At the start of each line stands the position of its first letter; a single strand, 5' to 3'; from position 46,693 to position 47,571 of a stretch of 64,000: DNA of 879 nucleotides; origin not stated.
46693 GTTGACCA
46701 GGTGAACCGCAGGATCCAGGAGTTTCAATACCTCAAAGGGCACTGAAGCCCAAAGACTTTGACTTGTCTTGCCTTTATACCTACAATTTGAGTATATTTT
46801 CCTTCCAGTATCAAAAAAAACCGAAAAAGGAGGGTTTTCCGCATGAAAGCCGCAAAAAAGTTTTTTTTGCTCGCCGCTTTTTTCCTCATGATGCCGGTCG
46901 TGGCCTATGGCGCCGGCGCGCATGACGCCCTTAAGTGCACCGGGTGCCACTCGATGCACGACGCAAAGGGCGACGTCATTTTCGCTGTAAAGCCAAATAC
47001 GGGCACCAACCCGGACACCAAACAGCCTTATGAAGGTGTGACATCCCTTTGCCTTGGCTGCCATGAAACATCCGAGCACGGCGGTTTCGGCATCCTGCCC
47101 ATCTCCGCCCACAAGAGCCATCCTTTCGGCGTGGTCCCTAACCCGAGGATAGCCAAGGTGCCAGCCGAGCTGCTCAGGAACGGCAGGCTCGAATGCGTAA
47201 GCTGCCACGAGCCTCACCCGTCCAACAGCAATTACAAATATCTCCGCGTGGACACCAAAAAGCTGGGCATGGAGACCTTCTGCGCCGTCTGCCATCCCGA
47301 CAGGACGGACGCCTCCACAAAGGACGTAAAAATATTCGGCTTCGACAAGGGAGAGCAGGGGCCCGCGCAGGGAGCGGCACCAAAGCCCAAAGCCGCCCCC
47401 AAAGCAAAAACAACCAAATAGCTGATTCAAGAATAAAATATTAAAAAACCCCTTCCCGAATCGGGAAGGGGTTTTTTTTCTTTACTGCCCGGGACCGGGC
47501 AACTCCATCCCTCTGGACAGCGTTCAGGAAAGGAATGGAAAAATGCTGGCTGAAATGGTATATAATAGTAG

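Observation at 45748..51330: Locus-level association: NHL propeller lipoprotein, 46 heme sites in three cytochromes and a PagL-like small OM barrel, with no recognisable porin or quinol dehydrogenase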

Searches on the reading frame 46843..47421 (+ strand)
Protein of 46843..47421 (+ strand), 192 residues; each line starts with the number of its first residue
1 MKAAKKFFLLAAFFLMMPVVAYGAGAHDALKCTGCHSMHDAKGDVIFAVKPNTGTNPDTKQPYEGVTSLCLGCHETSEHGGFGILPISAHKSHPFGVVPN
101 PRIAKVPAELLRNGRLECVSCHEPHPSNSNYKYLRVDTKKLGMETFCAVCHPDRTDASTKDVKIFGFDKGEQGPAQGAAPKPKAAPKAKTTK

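Call 4: search_protein_families(library=pfam, proteins=[window:46843-47421:+], max_evalue=0.01)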
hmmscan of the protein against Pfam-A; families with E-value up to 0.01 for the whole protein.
window:46843-47421:+ (192 aa): 6 families
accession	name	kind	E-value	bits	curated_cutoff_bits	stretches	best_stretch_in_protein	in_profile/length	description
PF09699.15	Paired_CXXCH_1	-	2.1e-08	34.2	20.6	1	117-153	8-38/41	Doubled CXXCH motif (Paired_CXXCH_1)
PF14522.11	Cytochrome_C7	-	1.4e-07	31.7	24.8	1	115-160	13-57/67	Cytochrome c7 and related cytochrome c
PF22113.1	Mtrc-MtrF_II-IV_dom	-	0.00024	21.1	30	0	28-77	119-166/176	Outer membrane cytochrome MtrC/MtrF-like, domains II/IV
PF14537.11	Cytochrom_c3_2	-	0.0016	19.3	25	0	116-155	7-37/79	Cytochrome c3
PF03264.19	Cytochrom_NNT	-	0.0043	17.2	24.1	0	118-154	39-75/174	NapC/NirT cytochrome c family, N-terminal region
PF02085.21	Cytochrom_CIII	-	0.0087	16.8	22.9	0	19-78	20-86/101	Class III cytochrome C family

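Call 5: search_protein_families(library=ncbifam, proteins=[window:46843-47421:+], max_evalue=0.01)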
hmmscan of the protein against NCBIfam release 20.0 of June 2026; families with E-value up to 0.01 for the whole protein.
window:46843-47421:+ (192 aa): 5 families
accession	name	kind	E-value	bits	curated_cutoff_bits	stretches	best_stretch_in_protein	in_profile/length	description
TIGR01905.1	paired_CXXCH_1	subfamily_domain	1.4e-09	37.7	25.2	1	117-153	8-38/41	doubled CXXCH domain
TIGR03508.1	decahem_SO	subfamily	3e-07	30.2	192.2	1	111-154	139-177/258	DmsE family decaheme c-type cytochrome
NF041028.1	decahem_GSU2203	exception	6.2e-06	25.6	325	1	111-154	170-210/317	GSU2203 family decaheme c-type cytochrome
TIGR03146.1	cyt_nit_nrfB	equivalog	0.0033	17.7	166.6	0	110-156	6-52/145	cytochrome c nitrite reductase pentaheme subunit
NF008659.0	PRK11659.1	equivalog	0.0087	15.8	184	0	110-155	41-86/188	cytochrome c nitrite reductase pentaheme subunit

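Call 6: search_solved_structures(query=window:46843-47421:+, max_evalue=10, show_alignments=2)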
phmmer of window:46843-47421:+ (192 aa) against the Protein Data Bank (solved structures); distinct sequences matched with E-value up to 10: 3.
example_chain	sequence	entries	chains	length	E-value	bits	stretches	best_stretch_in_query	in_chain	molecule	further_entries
6ef8_A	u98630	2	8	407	0.00017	24.8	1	30-99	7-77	C-type cytochrome OmcS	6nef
2ozy_A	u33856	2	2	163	0.49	13.4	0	112-162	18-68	Cytochrome c-type protein nrfB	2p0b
1gyo_A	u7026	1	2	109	1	12.4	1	92-126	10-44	CYTOCHROME C3, A DIMERIC CLASS III C-TYPE CYTOCHROME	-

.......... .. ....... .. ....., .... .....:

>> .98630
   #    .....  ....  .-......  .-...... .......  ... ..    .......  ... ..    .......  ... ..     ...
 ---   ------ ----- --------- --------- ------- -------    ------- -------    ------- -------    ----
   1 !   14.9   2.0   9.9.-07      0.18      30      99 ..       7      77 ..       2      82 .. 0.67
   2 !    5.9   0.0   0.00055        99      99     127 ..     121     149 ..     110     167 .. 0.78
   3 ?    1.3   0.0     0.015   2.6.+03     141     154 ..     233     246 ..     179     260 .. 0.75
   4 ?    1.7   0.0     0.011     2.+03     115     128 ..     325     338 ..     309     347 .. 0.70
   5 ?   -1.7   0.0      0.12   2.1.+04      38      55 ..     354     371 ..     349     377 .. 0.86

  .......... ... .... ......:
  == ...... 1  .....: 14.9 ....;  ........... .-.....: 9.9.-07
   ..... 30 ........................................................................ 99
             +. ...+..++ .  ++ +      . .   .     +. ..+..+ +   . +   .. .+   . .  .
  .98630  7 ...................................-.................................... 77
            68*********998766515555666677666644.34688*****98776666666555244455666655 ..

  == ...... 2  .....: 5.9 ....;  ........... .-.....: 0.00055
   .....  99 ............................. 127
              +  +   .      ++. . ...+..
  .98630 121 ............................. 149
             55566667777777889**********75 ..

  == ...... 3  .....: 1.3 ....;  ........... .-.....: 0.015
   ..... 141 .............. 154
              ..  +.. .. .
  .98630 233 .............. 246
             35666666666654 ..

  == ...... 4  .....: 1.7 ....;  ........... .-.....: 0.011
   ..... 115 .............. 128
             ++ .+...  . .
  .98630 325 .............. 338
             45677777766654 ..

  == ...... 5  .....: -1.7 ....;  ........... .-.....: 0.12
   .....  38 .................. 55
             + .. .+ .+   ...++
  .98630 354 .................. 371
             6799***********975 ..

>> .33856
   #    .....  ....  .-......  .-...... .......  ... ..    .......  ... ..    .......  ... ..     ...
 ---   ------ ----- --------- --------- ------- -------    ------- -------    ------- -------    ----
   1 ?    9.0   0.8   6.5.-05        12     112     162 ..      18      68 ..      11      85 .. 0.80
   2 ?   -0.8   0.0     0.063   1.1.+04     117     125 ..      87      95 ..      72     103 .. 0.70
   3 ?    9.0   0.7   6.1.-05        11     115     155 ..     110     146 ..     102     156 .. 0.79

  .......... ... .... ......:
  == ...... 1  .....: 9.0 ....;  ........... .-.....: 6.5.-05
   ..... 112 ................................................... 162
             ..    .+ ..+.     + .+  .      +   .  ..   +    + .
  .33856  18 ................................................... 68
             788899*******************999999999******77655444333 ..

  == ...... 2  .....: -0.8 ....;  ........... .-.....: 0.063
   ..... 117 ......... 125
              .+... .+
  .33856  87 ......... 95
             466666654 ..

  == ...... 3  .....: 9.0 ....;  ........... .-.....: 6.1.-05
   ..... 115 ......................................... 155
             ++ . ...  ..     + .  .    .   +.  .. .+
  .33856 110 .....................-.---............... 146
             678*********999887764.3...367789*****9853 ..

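Call 18: find_homologous_proteins(query=window:46843-47421:+, max_evalue=0.001)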
Query window:46843-47421:+ (192 aa): 244 proteins with E <= 0.001 among 304 candidates; the best 120 are listed.
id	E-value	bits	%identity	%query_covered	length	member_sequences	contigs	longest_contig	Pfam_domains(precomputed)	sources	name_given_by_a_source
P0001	5.6e-129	446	100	100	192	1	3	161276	PF09699.16,PF14522.12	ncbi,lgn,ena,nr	ncbi:MAG: hypothetical protein M0Z59_10035 [Nitrospiraceae bacterium]|nr:hypothetical protein [Nitro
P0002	3.5e-68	247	62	97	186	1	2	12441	PF09699.16,PF14522.12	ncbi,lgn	-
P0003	8.1e-68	246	57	97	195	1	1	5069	PF09699.16,PF14522.12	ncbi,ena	-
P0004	3.8e-67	244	62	86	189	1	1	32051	PF09699.16,PF14522.12,PF22113.2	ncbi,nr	ncbi:MAG: hypothetical protein N2257_04610 [Thermodesulfovibrionales bacterium]|nr:hypothetical prot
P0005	1.1e-65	239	61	83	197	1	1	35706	PF09699.16,PF14522.12,PF22113.2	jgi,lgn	jgi:predicted CXXCH cytochrome family protein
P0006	1.9e-65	238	61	90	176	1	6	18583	PF09699.16,PF22113.2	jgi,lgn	-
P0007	7.2e-65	237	62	77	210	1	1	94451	PF09699.16,PF14522.12,PF22113.2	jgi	jgi:predicted CXXCH cytochrome family protein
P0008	7.5e-65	236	61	83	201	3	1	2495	PF09699.16,PF14522.12,PF22113.2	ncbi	-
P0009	1.1e-63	233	57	92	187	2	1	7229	PF09699.16,PF14522.12,PF22113.2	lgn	-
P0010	6.2e-63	230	58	83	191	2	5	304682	PF09699.16,PF14522.12,PF22113.2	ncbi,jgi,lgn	jgi:predicted CXXCH cytochrome family protein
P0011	1.4e-62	229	56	94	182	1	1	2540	PF09699.16,PF14522.12,PF22113.2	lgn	-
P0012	5.2e-62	227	59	83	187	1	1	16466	PF09699.16,PF14522.12,PF22113.2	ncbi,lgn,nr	ncbi:MAG: cytochrome c3 family protein [Thermodesulfovibrionales bacterium]|nr:cytochrome c3 family 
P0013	5.7e-62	227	59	83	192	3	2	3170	PF09699.16,PF14522.12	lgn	-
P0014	9.6e-62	226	56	97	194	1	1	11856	PF09699.16,PF14522.12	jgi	jgi:predicted CXXCH cytochrome family protein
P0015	1.4e-61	226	54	98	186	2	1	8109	PF09699.16,PF14522.12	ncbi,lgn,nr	ncbi:MAG: cytochrome C [Nitrospirae bacterium]|nr:cytochrome C [Nitrospirota bacterium]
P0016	1.5e-61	226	59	84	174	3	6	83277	PF09699.16,PF14537.12,PF14522.12,PF22113.2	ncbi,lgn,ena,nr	ncbi:MAG: hypothetical protein M0Z75_03930 [Nitrospiraceae bacterium]|nr:hypothetical protein [Nitro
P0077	1.9e-55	206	56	82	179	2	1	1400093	PF09699.16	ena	-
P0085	3.5e-55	205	56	86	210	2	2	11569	PF09699.16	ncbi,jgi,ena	ncbi:MAG TPA: cytochrome c3 family protein [Anaeromyxobacter sp.]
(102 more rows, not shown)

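Call 19: find_encoding_contigs(protein=P0010, flank=10000, max_places=2)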
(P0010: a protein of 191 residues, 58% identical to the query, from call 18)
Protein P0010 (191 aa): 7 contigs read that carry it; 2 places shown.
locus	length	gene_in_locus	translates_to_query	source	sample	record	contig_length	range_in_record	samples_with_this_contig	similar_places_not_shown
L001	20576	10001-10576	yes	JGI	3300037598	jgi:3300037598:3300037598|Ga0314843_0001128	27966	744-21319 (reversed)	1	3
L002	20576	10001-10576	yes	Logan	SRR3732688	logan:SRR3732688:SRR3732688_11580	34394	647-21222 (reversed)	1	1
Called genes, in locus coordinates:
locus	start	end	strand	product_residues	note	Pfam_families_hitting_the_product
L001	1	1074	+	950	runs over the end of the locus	PF21563:Mcp40H-20_sensor (weak), PF00672:HAMP (weak), PF00015:MCPsignal, PF12974:Phosphonate-bd, PF12727:PBP_like (weak)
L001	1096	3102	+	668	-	PF00672:HAMP (weak), PF00015:MCPsignal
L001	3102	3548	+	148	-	PF01584:CheW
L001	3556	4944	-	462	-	-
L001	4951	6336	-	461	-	PF00890:FAD_binding_2 (faint), PF01134:GIDA, PF07992:Pyr_redox_2, PF12831:FAD_oxidored (weak), PF13738:Pyr_redox_3, PF00070:Pyr_redox, PF02737:3HCDH_N (weak), PF02852:Pyr_redox_dim, +3 more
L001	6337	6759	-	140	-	PF01597:GCV_H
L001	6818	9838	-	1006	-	PF02091:tRNA-synt_2e, PF02092:tRNA_synt_2f, PF05746:DALR_1 (weak)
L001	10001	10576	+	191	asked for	PF14522:Cytochrome_C7 (faint), PF22113:Mtrc-MtrF_II-IV_dom (faint), PF09699:Paired_CXXCH_1 (weak)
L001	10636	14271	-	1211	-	PF05378:Hydant_A_N, PF01968:Hydantoinase_A, PF02538:Hydantoinase_B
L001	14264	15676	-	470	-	PF00672:HAMP, PF00512:HisKA, PF02518:HATPase_c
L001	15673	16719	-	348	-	PF03054:tRNA_Me_trans, PF20259:tRNA_Me_trans_M, PF20258:tRNA_Me_trans_C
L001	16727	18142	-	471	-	PF00654:Voltage_CLC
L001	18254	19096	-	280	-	PF01435:Peptidase_M48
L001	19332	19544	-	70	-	-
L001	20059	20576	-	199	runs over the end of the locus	PF06445:GyrI-like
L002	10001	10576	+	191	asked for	PF14522:Cytochrome_C7 (faint), PF22113:Mtrc-MtrF_II-IV_dom (faint), PF09699:Paired_CXXCH_1 (weak)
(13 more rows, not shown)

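Call 20: find_encoding_contigs(protein=P0077, flank=10000, max_places=2)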
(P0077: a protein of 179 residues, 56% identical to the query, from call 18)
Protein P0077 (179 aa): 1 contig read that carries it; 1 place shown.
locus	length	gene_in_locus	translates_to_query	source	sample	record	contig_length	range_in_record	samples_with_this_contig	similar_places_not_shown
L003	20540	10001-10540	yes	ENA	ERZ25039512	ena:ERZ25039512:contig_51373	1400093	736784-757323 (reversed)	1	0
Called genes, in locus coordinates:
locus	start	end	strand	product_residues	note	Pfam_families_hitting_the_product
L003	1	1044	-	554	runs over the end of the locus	PF03235:GmrSD_N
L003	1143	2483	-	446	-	PF05144:Phage_CRI (weak)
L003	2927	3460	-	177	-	PF01661:Macro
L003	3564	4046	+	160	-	PF01894:YjbQ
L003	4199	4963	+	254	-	PF01145:Band_7, PF13421:Band_7_1 (faint)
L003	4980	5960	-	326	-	PF00108:Thiolase_N, PF08545:ACP_syn_III, PF08541:ACP_syn_III_C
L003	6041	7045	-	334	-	PF02504:FA_synthesis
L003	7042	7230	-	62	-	PF01783:Ribosomal_L32p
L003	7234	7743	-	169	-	PF02620:YceD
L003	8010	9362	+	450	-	PF14522:Cytochrome_C7 (faint), PF14537:Cytochrom_c3_2 (faint), PF09699:Paired_CXXCH_1, PF22113:Mtrc-MtrF_II-IV_dom, PF09699:Paired_CXXCH_1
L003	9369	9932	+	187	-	PF25063:ARM_TT21_C (weak), PF12895:ANAPC3 (faint), PF23914:TPR_CcmH_CycH, PF13432:TPR_16, PF13424:TPR_12 (weak), PF13432:TPR_16, PF13414:TPR_11 (weak), PF14559:TPR_19 (weak), +10 more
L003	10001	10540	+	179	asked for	PF09699:Paired_CXXCH_1 (weak)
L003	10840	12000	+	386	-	PF00016:RuBisCO_large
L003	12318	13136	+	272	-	PF01791:DeoC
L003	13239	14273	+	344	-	PF08240:ADH_N, PF01262:AlaDh_PNT_C (faint), PF00107:ADH_zinc_N, PF13602:ADH_zinc_N_2 (faint)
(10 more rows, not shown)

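Call 21: find_encoding_contigs(protein=P0085, flank=10000, max_places=2)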
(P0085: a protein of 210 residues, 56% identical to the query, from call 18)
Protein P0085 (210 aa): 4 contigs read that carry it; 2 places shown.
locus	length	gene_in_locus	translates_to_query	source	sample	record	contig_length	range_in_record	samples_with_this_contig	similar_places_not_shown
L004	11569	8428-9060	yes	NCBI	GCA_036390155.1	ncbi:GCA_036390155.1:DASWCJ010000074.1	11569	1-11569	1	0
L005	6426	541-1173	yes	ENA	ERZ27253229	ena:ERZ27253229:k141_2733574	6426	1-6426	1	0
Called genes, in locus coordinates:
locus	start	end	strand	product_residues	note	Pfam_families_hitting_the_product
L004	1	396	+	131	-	?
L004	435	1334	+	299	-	PF00892:EamA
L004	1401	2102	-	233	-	PF00072:Response_reg, PF00486:Trans_reg_C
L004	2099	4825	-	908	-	PF02702:KdpD, PF13493:DUF4118, PF13185:GAF_2 (weak), PF13492:GAF_3, PF00512:HisKA, PF02518:HATPase_c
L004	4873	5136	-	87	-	-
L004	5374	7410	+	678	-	PF13520:AA_permease_2, PF00324:AA_permease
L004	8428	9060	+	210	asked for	PF09699:Paired_CXXCH_1 (weak)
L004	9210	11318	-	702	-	PF04138:GtrA_DPMS_TM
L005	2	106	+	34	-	?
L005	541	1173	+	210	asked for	PF09699:Paired_CXXCH_1 (weak)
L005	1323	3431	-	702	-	PF04138:GtrA_DPMS_TM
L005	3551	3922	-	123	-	PF00072:Response_reg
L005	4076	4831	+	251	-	PF04452:Methyltrans_RNA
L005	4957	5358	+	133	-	-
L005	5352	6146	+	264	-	PF00266:Aminotran_5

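Call 52: predict_structure(alignment_id=A3)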
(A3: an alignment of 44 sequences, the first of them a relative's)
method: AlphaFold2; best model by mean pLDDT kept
length: 192 residues; sequences in the alignment: 44
mean_pLDDT: 59.3   pTM: 0.42
mean pLDDT of the five models: 59.3, 58.1, 56.7, 50.9, 50.4
residues with pLDDT >= 90: 15; 70-90: 27; 50-70: 80; < 50: 70
segments of 3 or more residues with pLDDT < 50: 25-42, 44-46, 66-95, 119-125, 177-181
pLDDT, mean of each block of 10 residues (from residue 1): 94 88 49 39 47 64 50 43 46 51 69 61 47 60 66 74 62 49 63 71
secondary structure, 60 per line:
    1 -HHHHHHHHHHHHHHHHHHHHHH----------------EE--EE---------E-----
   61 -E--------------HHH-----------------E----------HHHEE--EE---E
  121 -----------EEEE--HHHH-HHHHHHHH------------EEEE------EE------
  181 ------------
elements in order: H2-23 E132-135 H138-141 H143-150 E163-166

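Call 53: search_solved_structures(query=A3, max_evalue=10, show_alignments=3)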
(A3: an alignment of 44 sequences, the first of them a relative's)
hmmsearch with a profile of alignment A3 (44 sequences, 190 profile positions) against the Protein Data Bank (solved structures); distinct sequences matched with E-value up to 10: 1.
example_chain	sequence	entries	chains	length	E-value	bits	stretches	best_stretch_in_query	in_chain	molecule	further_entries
6ef8_A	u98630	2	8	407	1.6e-05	28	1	29-88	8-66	C-type cytochrome OmcS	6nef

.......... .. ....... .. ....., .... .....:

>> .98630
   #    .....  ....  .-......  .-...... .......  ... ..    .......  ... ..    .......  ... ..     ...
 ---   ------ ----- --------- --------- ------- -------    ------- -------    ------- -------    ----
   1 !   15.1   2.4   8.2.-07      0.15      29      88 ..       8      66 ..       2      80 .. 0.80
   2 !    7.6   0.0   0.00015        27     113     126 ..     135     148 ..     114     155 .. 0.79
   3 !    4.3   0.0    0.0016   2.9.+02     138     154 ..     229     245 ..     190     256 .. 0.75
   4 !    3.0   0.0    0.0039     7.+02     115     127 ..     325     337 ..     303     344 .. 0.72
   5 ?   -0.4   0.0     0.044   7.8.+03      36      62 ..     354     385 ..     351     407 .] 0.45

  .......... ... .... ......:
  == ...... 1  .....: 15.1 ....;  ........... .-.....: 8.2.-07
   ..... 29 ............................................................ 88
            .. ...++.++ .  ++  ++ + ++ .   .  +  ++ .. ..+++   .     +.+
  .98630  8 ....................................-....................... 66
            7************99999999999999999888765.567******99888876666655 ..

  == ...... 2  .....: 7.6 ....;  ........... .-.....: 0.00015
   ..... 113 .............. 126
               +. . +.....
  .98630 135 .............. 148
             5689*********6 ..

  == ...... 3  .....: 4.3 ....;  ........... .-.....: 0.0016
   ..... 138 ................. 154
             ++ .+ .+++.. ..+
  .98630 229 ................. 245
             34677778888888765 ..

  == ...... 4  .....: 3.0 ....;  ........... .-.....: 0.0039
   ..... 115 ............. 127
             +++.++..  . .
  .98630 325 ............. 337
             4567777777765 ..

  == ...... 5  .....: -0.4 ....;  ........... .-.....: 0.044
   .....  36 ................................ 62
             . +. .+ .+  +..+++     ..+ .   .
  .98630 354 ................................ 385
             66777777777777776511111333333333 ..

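Call 61: find_encoding_contigs(protein=P0004, flank=8000, max_places=1)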
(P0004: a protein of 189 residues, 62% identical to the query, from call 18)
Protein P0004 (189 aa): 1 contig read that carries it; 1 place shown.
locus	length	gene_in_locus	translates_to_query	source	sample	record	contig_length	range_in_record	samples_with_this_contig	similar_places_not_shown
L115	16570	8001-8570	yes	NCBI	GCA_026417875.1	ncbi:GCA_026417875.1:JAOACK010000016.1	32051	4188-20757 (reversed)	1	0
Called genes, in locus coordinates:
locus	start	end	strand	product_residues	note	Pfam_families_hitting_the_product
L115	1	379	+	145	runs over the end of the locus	PF03479:PCC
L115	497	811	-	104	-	PF05685:Uma2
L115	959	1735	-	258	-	PF00398:RrnaAD, PF08241:Methyltransf_11 (faint), PF13649:Methyltransf_25 (weak)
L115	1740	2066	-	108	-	PF03840:SecG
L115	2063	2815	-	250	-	PF00121:TIM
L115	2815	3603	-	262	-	PF00809:Pterin_bind (weak)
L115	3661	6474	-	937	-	PF02743:dCache_1, PF00672:HAMP, PF08448:PAS_4 (weak), PF08448:PAS_4, PF13426:PAS_9, PF00512:HisKA, PF02518:HATPase_c, PF00072:Response_reg, +4 more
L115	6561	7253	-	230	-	PF00027:cNMP_binding, PF13545:HTH_Crp_2 (weak)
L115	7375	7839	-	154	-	PF04246:RseC_MucC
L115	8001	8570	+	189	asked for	PF14522:Cytochrome_C7 (faint), PF22113:Mtrc-MtrF_II-IV_dom (faint), PF09699:Paired_CXXCH_1 (weak)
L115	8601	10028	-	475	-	PF00171:Aldedh, PF05893:LuxC (weak)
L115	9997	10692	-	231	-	PF13489:Methyltransf_23, PF05175:MTS (weak), PF13847:Methyltransf_31, PF08241:Methyltransf_11, PF08242:Methyltransf_12, PF13649:Methyltransf_25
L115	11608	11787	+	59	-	-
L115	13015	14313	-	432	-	PF01595:CNNM, PF00571:CBS, PF03471:CorC_HlyC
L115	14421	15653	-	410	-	PF00682:HMGL-like, PF15588:Imm10 (faint), PF22617:HCS_D2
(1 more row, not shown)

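Call 62: find_encoding_contigs(protein=P0016, flank=8000, max_places=1)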
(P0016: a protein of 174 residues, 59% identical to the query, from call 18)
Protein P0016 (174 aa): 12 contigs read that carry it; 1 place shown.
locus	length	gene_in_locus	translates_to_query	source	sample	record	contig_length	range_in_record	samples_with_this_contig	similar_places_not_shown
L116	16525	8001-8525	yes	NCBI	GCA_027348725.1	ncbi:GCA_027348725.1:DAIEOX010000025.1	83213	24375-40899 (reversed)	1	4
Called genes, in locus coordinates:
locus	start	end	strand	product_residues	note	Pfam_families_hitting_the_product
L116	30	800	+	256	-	PF13489:Methyltransf_23, PF13847:Methyltransf_31, PF08241:Methyltransf_11, PF08242:Methyltransf_12, PF13649:Methyltransf_25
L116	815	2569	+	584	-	PF13578:Methyltransf_24, PF13649:Methyltransf_25 (faint), PF13489:Methyltransf_23, PF08241:Methyltransf_11 (weak), PF08242:Methyltransf_12 (weak)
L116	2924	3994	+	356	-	PF13439:Glyco_transf_4, PF20706:GT4-conflict, PF00534:Glycos_transf_1, PF13692:Glyco_trans_1_4, PF13524:Glyco_trans_1_2 (weak)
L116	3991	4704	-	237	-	PF01522:Polysacc_deac_1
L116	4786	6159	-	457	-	PF03446:NAD_binding_2, PF03721:UDPG_MGDP_dh_N, PF00984:UDPG_MGDP_dh, PF03720:UDPG_MGDP_dh_C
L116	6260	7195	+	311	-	PF13379:NMT1_2, PF09084:NMT1 (weak)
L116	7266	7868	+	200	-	-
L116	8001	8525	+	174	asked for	PF14522:Cytochrome_C7 (faint), PF14537:Cytochrom_c3_2 (faint), PF22113:Mtrc-MtrF_II-IV_dom (faint), PF09699:Paired_CXXCH_1 (weak)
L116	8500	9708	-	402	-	PF02776:TPP_enzyme_N (weak), PF02775:TPP_enzyme_C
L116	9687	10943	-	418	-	PF00291:PALP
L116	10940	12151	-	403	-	PF12838:Fer4_7 (weak), PF13183:Fer4_8, PF13534:Fer4_17 (weak), PF02754:CCG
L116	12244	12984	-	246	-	-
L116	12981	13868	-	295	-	PF00763:THF_DHG_CYH, PF02882:THF_DHG_CYH_C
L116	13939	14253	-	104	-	PF22263:DUF6951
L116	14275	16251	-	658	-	PF00111:Fer2, PF17650:RACo_linker, PF17651:Raco_middle, PF14574:RACo_C_ter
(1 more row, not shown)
